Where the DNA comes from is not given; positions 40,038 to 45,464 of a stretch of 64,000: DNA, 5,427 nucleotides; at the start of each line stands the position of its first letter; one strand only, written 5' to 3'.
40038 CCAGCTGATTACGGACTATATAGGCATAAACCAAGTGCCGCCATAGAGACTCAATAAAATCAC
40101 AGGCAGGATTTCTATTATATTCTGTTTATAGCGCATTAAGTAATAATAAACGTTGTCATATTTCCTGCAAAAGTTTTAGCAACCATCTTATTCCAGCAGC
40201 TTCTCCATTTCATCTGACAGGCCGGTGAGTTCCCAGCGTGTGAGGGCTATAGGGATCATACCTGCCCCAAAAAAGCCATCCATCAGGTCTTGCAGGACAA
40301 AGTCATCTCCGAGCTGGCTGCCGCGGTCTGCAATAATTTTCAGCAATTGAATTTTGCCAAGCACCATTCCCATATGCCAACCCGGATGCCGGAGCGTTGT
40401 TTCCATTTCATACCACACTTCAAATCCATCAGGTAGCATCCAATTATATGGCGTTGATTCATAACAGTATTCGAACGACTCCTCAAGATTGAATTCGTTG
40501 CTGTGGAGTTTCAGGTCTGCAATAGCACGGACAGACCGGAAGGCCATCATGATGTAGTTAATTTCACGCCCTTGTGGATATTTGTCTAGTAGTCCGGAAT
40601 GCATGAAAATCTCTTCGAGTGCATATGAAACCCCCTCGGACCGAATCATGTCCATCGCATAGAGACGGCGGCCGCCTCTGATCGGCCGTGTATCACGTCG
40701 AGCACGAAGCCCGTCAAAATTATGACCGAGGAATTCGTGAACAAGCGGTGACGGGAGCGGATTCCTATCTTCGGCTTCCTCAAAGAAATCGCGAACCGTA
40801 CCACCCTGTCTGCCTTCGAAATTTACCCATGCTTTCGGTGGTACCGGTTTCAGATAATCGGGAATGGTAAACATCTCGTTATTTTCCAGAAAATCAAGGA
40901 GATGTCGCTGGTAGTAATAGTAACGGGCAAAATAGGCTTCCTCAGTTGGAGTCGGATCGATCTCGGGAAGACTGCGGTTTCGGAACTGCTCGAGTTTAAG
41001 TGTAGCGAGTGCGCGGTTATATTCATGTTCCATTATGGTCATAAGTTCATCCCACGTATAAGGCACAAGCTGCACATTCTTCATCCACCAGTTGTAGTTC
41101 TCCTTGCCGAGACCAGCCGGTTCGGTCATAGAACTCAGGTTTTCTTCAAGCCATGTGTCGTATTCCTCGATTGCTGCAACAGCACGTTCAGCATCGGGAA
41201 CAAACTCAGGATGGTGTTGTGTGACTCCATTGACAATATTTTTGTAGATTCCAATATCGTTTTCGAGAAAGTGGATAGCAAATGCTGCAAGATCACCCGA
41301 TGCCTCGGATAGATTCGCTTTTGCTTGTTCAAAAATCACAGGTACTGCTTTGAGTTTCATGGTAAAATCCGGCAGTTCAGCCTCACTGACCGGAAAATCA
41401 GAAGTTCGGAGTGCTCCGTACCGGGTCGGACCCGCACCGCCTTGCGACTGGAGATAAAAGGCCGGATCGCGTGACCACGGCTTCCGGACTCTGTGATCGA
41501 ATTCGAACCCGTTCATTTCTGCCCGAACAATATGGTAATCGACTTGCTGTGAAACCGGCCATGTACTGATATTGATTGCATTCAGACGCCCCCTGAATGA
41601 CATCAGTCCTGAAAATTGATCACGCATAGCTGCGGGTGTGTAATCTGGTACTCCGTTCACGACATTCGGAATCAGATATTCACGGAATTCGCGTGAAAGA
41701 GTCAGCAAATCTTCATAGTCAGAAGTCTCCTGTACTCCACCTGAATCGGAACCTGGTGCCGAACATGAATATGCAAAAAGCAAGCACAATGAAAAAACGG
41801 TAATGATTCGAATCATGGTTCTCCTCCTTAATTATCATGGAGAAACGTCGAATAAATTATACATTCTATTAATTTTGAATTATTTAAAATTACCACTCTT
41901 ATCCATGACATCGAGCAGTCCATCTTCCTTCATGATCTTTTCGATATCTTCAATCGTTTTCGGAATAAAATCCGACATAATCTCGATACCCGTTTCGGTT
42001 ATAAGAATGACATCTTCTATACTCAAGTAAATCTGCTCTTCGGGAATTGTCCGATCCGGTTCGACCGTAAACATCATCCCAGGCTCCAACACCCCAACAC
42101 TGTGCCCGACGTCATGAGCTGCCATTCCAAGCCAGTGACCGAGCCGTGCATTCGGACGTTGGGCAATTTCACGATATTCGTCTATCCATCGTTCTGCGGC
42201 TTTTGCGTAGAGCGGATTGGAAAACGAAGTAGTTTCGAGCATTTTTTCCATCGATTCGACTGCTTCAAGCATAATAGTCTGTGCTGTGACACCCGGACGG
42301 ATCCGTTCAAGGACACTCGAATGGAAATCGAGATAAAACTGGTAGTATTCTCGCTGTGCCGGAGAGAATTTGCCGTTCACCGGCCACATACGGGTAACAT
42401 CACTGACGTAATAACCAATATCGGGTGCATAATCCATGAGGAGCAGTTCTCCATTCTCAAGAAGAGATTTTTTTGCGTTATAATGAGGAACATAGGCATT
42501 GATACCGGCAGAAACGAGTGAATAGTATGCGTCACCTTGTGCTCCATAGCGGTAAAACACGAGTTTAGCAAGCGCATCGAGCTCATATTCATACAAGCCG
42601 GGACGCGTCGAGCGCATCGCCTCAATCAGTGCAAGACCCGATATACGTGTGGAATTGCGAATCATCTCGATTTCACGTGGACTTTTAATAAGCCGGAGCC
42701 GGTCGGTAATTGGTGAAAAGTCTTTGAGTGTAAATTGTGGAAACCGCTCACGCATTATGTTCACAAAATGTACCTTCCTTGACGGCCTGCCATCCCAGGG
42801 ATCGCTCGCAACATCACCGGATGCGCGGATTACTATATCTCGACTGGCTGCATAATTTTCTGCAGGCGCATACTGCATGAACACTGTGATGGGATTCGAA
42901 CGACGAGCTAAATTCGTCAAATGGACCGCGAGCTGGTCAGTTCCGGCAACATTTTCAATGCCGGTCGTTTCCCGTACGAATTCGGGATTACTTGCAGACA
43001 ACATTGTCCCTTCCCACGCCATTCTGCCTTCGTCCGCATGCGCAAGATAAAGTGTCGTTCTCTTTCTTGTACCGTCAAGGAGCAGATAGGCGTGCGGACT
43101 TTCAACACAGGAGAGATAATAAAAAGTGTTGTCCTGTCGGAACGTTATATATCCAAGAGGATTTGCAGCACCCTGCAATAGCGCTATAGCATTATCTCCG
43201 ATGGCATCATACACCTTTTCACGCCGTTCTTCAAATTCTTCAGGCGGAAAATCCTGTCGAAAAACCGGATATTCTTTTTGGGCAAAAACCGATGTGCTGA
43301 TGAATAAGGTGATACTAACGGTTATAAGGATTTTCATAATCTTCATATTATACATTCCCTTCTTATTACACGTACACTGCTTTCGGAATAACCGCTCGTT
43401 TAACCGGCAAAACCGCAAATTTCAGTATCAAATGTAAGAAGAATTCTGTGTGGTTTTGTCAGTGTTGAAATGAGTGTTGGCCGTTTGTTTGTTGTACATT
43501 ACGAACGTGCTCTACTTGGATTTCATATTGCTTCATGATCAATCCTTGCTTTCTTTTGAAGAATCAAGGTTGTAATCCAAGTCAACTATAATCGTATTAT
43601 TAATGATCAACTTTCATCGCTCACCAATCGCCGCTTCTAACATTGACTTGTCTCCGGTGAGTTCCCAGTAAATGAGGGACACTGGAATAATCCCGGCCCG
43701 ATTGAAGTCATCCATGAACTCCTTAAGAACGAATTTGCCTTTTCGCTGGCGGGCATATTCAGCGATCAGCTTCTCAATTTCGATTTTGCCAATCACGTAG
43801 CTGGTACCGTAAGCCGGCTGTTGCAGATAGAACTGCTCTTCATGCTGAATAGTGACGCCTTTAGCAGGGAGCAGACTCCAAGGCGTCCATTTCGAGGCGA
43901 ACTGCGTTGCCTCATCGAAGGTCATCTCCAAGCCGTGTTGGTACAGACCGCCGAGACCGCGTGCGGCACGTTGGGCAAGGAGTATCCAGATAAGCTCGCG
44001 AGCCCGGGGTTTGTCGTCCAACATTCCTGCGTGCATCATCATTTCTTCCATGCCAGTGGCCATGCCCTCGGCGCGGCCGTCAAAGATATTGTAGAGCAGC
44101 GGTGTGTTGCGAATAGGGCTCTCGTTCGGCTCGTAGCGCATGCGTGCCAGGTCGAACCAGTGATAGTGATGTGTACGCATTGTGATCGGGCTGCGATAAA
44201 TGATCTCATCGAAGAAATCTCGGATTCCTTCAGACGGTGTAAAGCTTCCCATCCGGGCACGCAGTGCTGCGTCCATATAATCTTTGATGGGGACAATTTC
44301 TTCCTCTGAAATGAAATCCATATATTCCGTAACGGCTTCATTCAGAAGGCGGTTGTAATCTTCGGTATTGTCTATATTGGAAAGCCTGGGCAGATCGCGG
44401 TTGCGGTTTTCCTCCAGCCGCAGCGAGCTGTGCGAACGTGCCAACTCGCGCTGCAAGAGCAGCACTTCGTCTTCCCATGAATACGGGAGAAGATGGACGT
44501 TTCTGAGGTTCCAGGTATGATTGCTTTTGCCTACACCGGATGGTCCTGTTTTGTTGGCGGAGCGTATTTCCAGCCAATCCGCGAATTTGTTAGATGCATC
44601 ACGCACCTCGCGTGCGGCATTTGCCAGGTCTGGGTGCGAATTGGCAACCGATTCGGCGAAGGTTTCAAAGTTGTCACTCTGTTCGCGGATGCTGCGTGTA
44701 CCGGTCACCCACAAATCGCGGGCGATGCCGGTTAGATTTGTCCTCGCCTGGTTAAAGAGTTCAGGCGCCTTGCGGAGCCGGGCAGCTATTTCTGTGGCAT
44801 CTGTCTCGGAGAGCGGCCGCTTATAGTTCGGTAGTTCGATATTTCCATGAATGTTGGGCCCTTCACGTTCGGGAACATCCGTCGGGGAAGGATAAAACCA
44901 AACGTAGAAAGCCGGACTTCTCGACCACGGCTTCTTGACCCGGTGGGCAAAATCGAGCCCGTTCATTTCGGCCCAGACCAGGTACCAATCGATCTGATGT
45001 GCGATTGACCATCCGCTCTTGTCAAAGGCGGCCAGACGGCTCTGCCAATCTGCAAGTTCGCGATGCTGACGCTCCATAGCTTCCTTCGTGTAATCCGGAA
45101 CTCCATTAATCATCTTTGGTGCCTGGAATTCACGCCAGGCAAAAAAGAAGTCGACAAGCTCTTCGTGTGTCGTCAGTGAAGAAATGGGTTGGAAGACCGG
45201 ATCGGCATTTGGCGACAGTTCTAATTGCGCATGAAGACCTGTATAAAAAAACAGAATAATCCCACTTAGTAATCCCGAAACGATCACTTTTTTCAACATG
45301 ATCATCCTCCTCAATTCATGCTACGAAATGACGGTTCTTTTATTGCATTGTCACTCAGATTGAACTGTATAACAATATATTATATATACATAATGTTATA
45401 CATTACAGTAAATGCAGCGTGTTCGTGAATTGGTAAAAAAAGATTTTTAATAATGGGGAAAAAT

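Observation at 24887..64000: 39-kb uninterrupted array of exported peptidase-like genes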

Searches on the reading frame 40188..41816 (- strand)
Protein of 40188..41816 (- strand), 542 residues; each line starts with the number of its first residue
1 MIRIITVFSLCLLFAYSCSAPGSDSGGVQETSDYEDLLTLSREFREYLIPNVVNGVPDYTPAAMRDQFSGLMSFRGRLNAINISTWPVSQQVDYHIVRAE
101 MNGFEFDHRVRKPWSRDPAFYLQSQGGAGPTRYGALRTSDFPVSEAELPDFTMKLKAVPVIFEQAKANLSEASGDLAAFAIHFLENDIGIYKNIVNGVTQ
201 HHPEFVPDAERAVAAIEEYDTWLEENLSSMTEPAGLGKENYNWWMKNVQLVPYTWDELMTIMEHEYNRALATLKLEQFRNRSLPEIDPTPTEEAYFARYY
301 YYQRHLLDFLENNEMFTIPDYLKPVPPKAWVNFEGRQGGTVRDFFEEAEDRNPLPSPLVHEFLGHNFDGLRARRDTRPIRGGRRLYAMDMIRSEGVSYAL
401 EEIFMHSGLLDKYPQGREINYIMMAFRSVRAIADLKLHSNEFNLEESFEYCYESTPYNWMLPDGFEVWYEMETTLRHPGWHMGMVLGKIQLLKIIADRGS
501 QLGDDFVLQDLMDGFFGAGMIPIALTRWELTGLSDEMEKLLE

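Call 4: search_protein_families(library=pfam, proteins=[window:40188-41816:-])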
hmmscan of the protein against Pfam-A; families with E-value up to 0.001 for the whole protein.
window:40188-41816:- (542 aa): 1 family
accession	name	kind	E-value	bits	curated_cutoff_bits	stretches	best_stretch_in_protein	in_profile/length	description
PF05960.17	DUF885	-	1.7e-15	58.1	32.4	2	56-271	16-248/532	Bacterial protein of unknown function (DUF885)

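Call 20: search_protein_families(library=ncbifam, proteins=[window:40188-41816:-], max_evalue=0.01)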
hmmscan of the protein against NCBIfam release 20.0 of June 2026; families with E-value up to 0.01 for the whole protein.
window:40188-41816:- (542 aa): 0 families

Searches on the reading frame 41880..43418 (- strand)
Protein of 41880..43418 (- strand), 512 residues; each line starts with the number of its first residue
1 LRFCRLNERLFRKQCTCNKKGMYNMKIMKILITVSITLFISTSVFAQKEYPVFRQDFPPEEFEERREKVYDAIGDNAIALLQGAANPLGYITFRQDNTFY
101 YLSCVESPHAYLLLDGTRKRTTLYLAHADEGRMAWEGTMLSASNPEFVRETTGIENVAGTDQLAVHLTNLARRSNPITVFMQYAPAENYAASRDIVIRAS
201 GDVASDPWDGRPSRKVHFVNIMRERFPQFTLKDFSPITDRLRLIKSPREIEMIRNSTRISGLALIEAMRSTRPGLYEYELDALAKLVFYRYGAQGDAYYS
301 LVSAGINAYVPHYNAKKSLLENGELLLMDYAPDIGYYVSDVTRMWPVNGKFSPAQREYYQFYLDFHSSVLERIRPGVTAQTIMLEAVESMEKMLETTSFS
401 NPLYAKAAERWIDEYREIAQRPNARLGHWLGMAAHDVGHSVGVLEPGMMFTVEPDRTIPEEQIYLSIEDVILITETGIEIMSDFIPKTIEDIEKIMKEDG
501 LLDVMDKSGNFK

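Call 4: search_protein_families(library=pfam, proteins=[window:41880-43418:-])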
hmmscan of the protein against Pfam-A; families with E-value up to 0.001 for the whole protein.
window:41880-43418:- (512 aa): 2 families
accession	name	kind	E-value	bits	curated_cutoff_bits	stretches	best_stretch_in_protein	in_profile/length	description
PF00557.29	Peptidase_M24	-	7.1e-41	140.7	23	1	251-475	1-208/208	Metallopeptidase family M24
PF05195.22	AMP_N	-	1.4e-15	57.6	24.6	1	62-175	1-118/121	Aminopeptidase P, N-terminal domain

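Call 13: find_related_loci(query=window:41880-43418:-, collection=genome_contigs, flank=10000)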
Query window:41880-43418:- (512 aa) in genome_contigs; peptide patterns used: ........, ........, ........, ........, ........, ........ (x = any residue, [..] = any of these).
274 stretches matched a pattern; 191 encode a relative of the query (tblastn E <= 1e-3); the best 80 are kept; 80 distinct loci.
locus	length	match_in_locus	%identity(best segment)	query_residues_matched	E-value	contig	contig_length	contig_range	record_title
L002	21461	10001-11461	74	24-511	0e+0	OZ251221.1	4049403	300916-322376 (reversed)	MAG: bacterium isolate 32a2cbb7-c6c8-45cd-829d-ddd1ef6a6eb2 genome assembly, chromosome: 1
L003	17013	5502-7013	53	1-504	0e+0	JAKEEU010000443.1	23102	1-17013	MAG: candidate division KSB1 bacterium isolate PMV_1_maxbin.001 PMV_1_maxbin.001.k101_2172851, whole genome shotgun sequ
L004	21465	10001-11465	87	24-511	0e+0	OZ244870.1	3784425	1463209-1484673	MAG: bacterium isolate 1787d5c2-f835-4e51-9542-216dbc25d184 genome assembly, chromosome: 1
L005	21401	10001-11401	56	42-509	1e-180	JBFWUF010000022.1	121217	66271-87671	MAG: Blastocatellales bacterium isolate CA_2019_TPBF_64 NODE_1421_length_121217_cov_9.164002_TPBF, whole genome shotgun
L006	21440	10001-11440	54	17-502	3e-180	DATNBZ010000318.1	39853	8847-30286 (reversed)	MAG TPA_asm: Blastocatellia bacterium isolate SMAG_U11201 k141_4461557, whole genome shotgun sequence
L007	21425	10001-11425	55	27-502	4e-180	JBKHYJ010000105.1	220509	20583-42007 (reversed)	MAG: Blastocatellia bacterium isolate NC_bin.3.orig k127_264533, whole genome shotgun sequence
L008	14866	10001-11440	54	31-512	3e-179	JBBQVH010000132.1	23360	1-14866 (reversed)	MAG: Blastocatellia bacterium isolate Co_metawrap_1988 Cmw_1988_k141_19735987_length_23360_cov_15.0000, whole genome sho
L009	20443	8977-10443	53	12-502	7e-179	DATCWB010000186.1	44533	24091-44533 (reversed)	MAG TPA_asm: Pyrinomonadaceae bacterium isolate SMAG_U7400 k141_291208, whole genome shotgun sequence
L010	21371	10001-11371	57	46-502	2e-178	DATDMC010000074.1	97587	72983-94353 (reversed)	MAG TPA_asm: Pyrinomonadaceae bacterium isolate SMAG_U400 k141_83395, whole genome shotgun sequence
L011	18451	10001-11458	53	17-504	1e-178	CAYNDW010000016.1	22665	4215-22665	MAG TPA_asm: uncultured Cytophagia bacterium isolate binchicken_co248_448 genome assembly, contig: NODE_2268_length_2266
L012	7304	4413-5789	57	44-502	1e-178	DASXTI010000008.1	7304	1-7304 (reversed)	MAG TPA_asm: Thermoanaerobaculia bacterium isolate SMAG_U4688 k141_1852885, whole genome shotgun sequence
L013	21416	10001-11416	56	31-502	2e-177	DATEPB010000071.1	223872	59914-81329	MAG TPA_asm: Pyrinomonadaceae bacterium isolate SMAG_U9010 k141_2584530, whole genome shotgun sequence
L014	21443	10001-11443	55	21-508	2e-177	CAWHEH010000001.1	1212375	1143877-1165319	MAG: Blastocatellia bacterium isolate MFD00905.bin.2.1 genome assembly, contig: contig_10705, whole genome shotgun seque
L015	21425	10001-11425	54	29-502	3e-177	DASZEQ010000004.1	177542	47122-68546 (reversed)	MAG TPA_asm: Pyrinomonadaceae bacterium isolate SMAG_U6498 k141_199808, whole genome shotgun sequence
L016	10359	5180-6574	56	38-502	3e-177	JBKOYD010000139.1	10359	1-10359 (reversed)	MAG: Acidobacteriota bacterium isolate GB_HAYS_MAG_00070 GB_HAYS_000000491865, whole genome shotgun sequence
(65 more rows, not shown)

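Call 20: search_protein_families(library=ncbifam, proteins=[window:41880-43418:-], max_evalue=0.01)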
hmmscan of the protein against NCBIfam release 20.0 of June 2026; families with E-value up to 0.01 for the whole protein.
window:41880-43418:- (512 aa): 12 families
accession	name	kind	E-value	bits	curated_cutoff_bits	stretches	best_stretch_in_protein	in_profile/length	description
NF008131.0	PRK10879.1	equivalog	8.1e-54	183.1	465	1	60-497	4-433/438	Xaa-Pro aminopeptidase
NF007310.0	PRK09795.1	equivalog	1.7e-23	83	393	1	235-489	118-355/361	aminopeptidase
NF040821.1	dipep_PepQ_Arch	equivalog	2.2e-23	82.8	630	1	217-479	95-336/346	Xaa-Pro dipeptidase PepQ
NF011720.0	PRK15173.1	subfamily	4.4e-12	45.7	420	1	226-392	97-261/343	peptidase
NF011173.0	PRK14575.1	equivalog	8e-12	44.8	850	1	226-392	160-324/406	putative peptidase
NF011174.0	PRK14576.1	subfamily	1e-10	41.1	487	1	227-384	160-315/405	putative endopeptidase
TIGR00500.1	met_pdase_I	equivalog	6e-09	35.8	171.35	1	244-383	3-146/247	type I methionyl aminopeptidase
NF010133.0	PRK13607.1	equivalog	3.2e-08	32.8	339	1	240-438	157-349/443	Xaa-Pro dipeptidase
NF038259.1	ectoine_DoeA_2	exception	3.9e-08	32.4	575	1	221-481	130-376/386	ectoine hydrolase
NF008970.0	PRK12318.1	equivalog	1.3e-07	31.2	267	1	243-482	42-287/291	methionyl aminopeptidase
NF043017.1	DimsulpropLyDddP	equivalog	5.8e-05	22.1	600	1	229-483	190-435/443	dimethylsulfonioproprionate lyase DddP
TIGR02993.1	ectoine_eutD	equivalog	0.00026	20.2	613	0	223-350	137-267/391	ectoine hydrolase DoeA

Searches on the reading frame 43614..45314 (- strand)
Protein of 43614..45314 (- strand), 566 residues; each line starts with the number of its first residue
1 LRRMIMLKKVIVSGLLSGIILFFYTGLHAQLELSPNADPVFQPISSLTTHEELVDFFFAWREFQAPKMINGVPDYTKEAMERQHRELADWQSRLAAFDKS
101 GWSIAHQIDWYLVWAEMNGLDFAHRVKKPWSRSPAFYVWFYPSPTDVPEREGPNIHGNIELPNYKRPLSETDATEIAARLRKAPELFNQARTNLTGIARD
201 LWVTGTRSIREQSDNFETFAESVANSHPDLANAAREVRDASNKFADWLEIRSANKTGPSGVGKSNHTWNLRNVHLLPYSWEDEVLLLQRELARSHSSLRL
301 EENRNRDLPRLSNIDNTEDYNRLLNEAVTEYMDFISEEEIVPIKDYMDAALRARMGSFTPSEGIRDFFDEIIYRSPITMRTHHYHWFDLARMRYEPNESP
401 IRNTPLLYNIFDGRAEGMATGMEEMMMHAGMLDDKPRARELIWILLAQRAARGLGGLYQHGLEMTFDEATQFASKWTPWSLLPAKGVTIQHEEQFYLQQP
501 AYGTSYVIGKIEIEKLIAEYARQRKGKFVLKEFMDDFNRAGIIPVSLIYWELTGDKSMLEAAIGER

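Call 4: search_protein_families(library=pfam, proteins=[window:43614-45314:-])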
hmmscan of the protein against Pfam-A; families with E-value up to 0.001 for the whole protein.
window:43614-45314:- (566 aa): 1 family
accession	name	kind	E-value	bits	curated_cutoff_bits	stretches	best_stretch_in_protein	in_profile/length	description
PF05960.17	DUF885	-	7e-20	72.6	32.4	2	411-548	395-528/532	Bacterial protein of unknown function (DUF885)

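Call 20: search_protein_families(library=ncbifam, proteins=[window:43614-45314:-], max_evalue=0.01)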
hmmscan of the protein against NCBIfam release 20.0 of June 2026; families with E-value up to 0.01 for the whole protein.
window:43614-45314:- (566 aa): 0 families
